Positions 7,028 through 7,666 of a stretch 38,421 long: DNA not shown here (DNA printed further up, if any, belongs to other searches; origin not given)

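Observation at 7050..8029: Terminator-insulated two-gene cassette (acidic mini-GNAT + AcrIIA1-like HTH protein): candidate enzymatic anti-CRISPR/anti-defence or lysogenic-conversion module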

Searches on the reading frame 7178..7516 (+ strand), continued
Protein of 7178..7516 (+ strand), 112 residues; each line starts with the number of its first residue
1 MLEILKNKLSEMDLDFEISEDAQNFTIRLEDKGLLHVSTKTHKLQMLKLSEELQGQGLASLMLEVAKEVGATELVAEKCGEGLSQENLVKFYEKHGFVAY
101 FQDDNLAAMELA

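Call 65: fold_search(model_id=the predicted structure, library=pdb)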
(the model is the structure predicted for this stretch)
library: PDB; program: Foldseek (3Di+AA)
matches with E <= 10: 707; with E <= 0.001: 14
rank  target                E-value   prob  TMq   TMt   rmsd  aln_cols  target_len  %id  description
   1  1y9w_A                2.8e-04  1.00  0.50  0.41  13.8       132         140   19  Structural Genomics, 1.9A crystal structure of an acetyltransferase from Bacillus cereus ATCC 14579 (released 2005-02-01)
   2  9dsb_A                3.6e-04  1.00  0.44  0.36  10.7       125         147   19  Crystal Structure of Spermin/spermidine N-Acetyltransferase from Enterococcus faecalis V583 (released 2025-05-28)
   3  8osp_A                4.6e-04  1.00  0.48  0.33   5.4       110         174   18  GCN5-related N-Acetyltransferase from Lactobacillus curiae (released 2023-07-05)
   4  7ak8_C                5.2e-04  1.00  0.44  0.35   9.1       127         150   16  Structure of Salmonella TacT1 toxin bound to TacA1 antitoxin C-terminal peptide (released 2021-08-18)
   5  4pv6_F                5.5e-04  1.00  0.45  0.36   5.6       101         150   16  Crystal Structure Analysis of Ard1 from Thermoplasma volcanium (released 2015-01-21)
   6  3efa                  7.1e-04  1.00  0.47  0.38   5.0       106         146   18  Crystal structure of putative N-acetyltransferase from Lactobacillus plantarum (released 2008-09-23)
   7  7ak8_B                7.5e-04  1.00  0.44  0.35   6.6       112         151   17  Structure of Salmonella TacT1 toxin bound to TacA1 antitoxin C-terminal peptide (released 2021-08-18)
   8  1tiq_A                7.5e-04  1.00  0.47  0.33   5.7       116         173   17  Crystal Structure of an Acetyltransferase (PaiA) in complex with CoA and DTT from Bacillus subtilis, Northeast Structu (released 2004-07-13)
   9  9cr5_A                8.0e-04  1.00  0.53  0.37   8.4       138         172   17  Crystal structure of GNAT superfamily acetyltransferase PA2271 from Pseudomonas aeruginosa (released 2025-05-28)
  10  9cr5_B                8.0e-04  1.00  0.53  0.37   8.4       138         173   17  Crystal structure of GNAT superfamily acetyltransferase PA2271 from Pseudomonas aeruginosa (released 2025-05-28)
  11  9dsb_B                8.0e-04  0.98  0.38  0.31  11.9       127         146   19  Crystal Structure of Spermin/spermidine N-Acetyltransferase from Enterococcus faecalis V583 (released 2025-05-28)
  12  2r7h_A                8.5e-04  1.00  0.51  0.39   5.4       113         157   20  CRYSTAL STRUCTURE OF A putative acetyltransferase of the GNAT family (DDE_3044) FROM DESULFOVIBRIO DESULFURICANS SUBSP (released 2007-09-25)
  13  4e2a_A                9.1e-04  0.99  0.45  0.32   9.9       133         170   19  Crystal Structure of the Putative acetyltransferase from Streptococcus mutans (released 2013-03-13)
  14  4e2a_B                9.6e-04  0.99  0.45  0.32   9.9       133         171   19  Crystal Structure of the Putative acetyltransferase from Streptococcus mutans (released 2013-03-13)
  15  6wf5_A                1.0e-03  1.00  0.48  0.35   9.1       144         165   14  Crystal structure of human Naa50 in complex with a truncated cofactor derived inhibitor (compound 2) (released 2020-07-01)
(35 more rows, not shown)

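Call 81: find_encoding_contigs(protein=P0035, flank=4000, max_places=3)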
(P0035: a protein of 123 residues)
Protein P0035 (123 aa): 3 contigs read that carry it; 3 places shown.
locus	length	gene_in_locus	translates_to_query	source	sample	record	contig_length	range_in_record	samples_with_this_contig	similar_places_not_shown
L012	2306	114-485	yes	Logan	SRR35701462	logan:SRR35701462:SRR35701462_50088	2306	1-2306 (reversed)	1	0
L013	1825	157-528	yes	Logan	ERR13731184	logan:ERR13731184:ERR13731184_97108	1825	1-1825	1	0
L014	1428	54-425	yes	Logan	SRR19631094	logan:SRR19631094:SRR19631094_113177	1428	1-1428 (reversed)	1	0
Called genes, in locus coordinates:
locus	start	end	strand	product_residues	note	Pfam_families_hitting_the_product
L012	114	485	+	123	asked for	PF13673:Acetyltransf_10, PF13508:Acetyltransf_7 (weak)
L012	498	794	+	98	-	-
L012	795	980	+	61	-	-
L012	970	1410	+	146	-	-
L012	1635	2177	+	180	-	PF07463:NUMOD4, PF13392:HNH_3, PF02796:HTH_7 (weak)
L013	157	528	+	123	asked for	PF13673:Acetyltransf_10, PF13508:Acetyltransf_7 (weak)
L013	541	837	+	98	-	-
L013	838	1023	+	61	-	-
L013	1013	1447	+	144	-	-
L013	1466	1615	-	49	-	-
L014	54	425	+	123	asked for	PF13673:Acetyltransf_10, PF13508:Acetyltransf_7 (weak)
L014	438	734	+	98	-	-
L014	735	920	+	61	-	-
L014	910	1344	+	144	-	-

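Call 82: find_encoding_contigs(protein=P0036, flank=4000, max_places=3)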
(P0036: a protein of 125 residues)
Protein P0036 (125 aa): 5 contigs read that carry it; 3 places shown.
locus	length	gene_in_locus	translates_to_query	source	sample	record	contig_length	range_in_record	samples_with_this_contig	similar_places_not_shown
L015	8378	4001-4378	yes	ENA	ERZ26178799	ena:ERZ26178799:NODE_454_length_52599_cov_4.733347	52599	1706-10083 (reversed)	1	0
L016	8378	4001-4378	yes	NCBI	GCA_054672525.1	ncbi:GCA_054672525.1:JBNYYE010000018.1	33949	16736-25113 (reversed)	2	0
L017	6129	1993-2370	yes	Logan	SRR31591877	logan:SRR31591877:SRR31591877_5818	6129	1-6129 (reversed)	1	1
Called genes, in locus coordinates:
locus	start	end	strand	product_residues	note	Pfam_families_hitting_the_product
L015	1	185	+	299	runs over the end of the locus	PF08843:AbiEii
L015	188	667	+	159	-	PF00436:SSB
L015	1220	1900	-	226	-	PF01555:N6_N4_Mtase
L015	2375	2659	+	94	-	-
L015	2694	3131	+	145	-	-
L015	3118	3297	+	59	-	-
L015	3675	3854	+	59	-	-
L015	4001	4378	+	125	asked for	PF00583:Acetyltransf_1 (weak), PF13508:Acetyltransf_7, PF13673:Acetyltransf_10 (weak)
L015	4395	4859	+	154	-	-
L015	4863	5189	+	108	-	-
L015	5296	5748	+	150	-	PF13384:HTH_23 (faint)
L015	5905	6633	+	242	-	-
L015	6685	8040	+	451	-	PF18476:PIN_8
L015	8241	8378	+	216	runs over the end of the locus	PF00239:Resolvase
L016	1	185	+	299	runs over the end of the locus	PF08843:AbiEii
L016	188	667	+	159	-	PF00436:SSB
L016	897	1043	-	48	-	PF16935:Hol_Tox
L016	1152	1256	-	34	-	-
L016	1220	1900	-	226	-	PF01555:N6_N4_Mtase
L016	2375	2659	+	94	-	-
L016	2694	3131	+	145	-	-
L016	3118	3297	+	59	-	-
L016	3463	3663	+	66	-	-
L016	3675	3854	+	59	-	-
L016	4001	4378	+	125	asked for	PF00583:Acetyltransf_1 (weak), PF13508:Acetyltransf_7, PF13673:Acetyltransf_10 (weak)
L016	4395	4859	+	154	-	-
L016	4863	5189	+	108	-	-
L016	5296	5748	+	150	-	PF13384:HTH_23 (faint)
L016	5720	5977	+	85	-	-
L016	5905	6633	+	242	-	-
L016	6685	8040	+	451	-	PF18476:PIN_8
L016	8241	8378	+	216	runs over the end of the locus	PF00239:Resolvase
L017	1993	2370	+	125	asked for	PF00583:Acetyltransf_1 (weak), PF13508:Acetyltransf_7, PF13673:Acetyltransf_10 (weak)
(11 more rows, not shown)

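Call 88: find_encoding_contigs(protein=P0039, flank=3000, max_places=2)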
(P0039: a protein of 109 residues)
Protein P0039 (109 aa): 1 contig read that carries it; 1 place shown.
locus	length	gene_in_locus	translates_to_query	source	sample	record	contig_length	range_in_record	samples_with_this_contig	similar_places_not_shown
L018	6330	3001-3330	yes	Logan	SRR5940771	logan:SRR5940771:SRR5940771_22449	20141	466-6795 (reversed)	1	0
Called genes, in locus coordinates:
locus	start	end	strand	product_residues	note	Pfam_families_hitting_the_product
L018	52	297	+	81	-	-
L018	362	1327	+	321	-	PF27337:YorF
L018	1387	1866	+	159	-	PF05565:Sipho_Gp157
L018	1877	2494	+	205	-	PF04404:ERF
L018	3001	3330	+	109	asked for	-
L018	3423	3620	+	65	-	-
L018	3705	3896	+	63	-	-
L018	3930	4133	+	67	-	-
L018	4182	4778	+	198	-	-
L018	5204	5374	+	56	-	-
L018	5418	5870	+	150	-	-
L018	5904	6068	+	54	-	-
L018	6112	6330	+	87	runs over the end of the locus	-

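Call 89: find_encoding_contigs(protein=P0040, flank=3000, max_places=2)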
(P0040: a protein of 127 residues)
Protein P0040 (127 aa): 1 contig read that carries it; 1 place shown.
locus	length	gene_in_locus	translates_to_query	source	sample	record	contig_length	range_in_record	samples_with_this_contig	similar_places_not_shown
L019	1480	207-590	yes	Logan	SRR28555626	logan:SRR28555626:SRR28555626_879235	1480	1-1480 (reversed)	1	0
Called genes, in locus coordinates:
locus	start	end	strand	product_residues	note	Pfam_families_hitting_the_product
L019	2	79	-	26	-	?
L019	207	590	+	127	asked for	PF13673:Acetyltransf_10 (weak), PF13508:Acetyltransf_7 (weak)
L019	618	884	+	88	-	-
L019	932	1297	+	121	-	-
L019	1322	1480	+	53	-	?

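Call 95: search_dna_similar(query=window:7178-7513:+, collection=phages, mode=protein, max_evalue=0.01, max_rows=25)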
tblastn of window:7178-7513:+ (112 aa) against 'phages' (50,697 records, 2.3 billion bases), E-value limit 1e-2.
Records with a match: 2; places in all: 2; records where one place covers at least 80% of the query: 0.
Best place of each record, by identity: <60% 2.
By first word of the organism name: Chryseobacterium 2.
By host as written in the record: Chryseobacterium indologenes MA9 2.
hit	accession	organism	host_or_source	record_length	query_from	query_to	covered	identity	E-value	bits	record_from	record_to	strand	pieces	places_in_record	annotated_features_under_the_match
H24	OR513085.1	Chryseobacterium phage MA9V-2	Chryseobacterium indologenes MA9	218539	29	106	70%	36.5%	3e-5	47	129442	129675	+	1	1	GNAT family N-acetyltransferase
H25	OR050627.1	Chryseobacterium phage MA9V-1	Chryseobacterium indologenes MA9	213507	29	106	70%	34.1%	5e-4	43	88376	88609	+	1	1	GNAT family N-acetyltransferase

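Call 98: search_protein_families(library=ncbifam, proteins=[window:7178-7513:+, L012:955-1407:+, L016:4395-4856:+], max_evalue=0.01)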
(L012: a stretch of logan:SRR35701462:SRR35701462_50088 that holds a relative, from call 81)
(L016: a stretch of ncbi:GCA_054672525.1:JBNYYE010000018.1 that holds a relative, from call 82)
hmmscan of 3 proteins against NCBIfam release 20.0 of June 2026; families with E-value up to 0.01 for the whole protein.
window:7178-7513:+ (112 aa): 0 families

L012:955-1407:+ (151 aa): 0 families

L016:4395-4856:+ (154 aa): 1 family
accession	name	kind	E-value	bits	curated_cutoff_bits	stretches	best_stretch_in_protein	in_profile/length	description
NF003162.0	PRK04140.1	equivalog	0.00022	20.4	263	1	15-78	138-191/317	transcriptional regulator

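Call 99: search_protein_families(library=padloc, proteins=[window:7178-7513:+], max_evalue=0.01)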
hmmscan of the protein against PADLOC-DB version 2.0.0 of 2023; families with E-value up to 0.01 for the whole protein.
window:7178-7513:+ (112 aa): 0 families

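Call 106: fold_search(model_id=the predicted structure, library=viral)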
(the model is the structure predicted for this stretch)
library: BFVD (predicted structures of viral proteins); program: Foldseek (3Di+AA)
matches with E <= 10: 1273; with E <= 0.001: 27
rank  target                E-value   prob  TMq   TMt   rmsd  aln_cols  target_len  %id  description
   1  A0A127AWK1            1.3e-05  1.00  0.58  0.40   4.7       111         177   16  Acetyltransferase [Bacillus phage SP-15]
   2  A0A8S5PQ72            3.6e-05  1.00  0.56  0.10   7.6       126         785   14  Acetyltransferase [Myoviridae sp. ctwwN25]
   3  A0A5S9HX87            5.6e-05  1.00  0.48  0.46   5.1       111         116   12  N-acetyltransferase domain-containing protein [Tenacibaculum phage PTm1]
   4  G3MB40                6.0e-05  1.00  0.56  0.50   4.8       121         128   14  Gp660 [Bacillus phage G]
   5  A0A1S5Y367            9.2e-05  1.00  0.55  0.09   4.2        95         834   13  Acyltransferase [uncultured archaeal virus]
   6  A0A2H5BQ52            9.2e-05  1.00  0.55  0.44  11.4       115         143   16  N-acetyltransferase domain-containing protein [Vibrio phage Vp_R1]
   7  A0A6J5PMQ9            1.1e-04  1.00  0.42  0.45   7.8       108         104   21  GNAT domain containing protein [uncultured Caudovirales phage]
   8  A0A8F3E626            1.1e-04  1.00  0.48  0.20  10.9       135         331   19  Acetyltransferase [Streptomyces phage TaidaOne]
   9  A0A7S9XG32            1.4e-04  1.00  0.63  0.57   7.6       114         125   23  Acetyltransferase (GNAT) family protein [Virus NIOZ-UU159]
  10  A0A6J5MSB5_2          1.4e-04  1.00  0.56  0.07   7.1       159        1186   18  Uncharacterized protein [uncultured Caudovirales phage]
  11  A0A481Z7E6            1.5e-04  1.00  0.58  0.56   4.6       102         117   20  Acetyltransferase (GNAT) family protein [Pithovirus LCPAC302]
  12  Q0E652                1.6e-04  1.00  0.60  0.39  11.3       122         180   18  Putative DNA primase [Pseudomonas phage LKD16]
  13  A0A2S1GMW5            1.7e-04  1.00  0.59  0.44   8.3       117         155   20  N-acetyltransferase domain-containing protein [Pseudomonas phage Alpheus]
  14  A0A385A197            1.7e-04  1.00  0.57  0.60   5.6       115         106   19  (no name in the UniProt tables at hand)
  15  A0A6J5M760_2          1.7e-04  1.00  0.46  0.08   9.9       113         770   22  N-acetyltransferase domain-containing protein [uncultured Caudovirales phage]
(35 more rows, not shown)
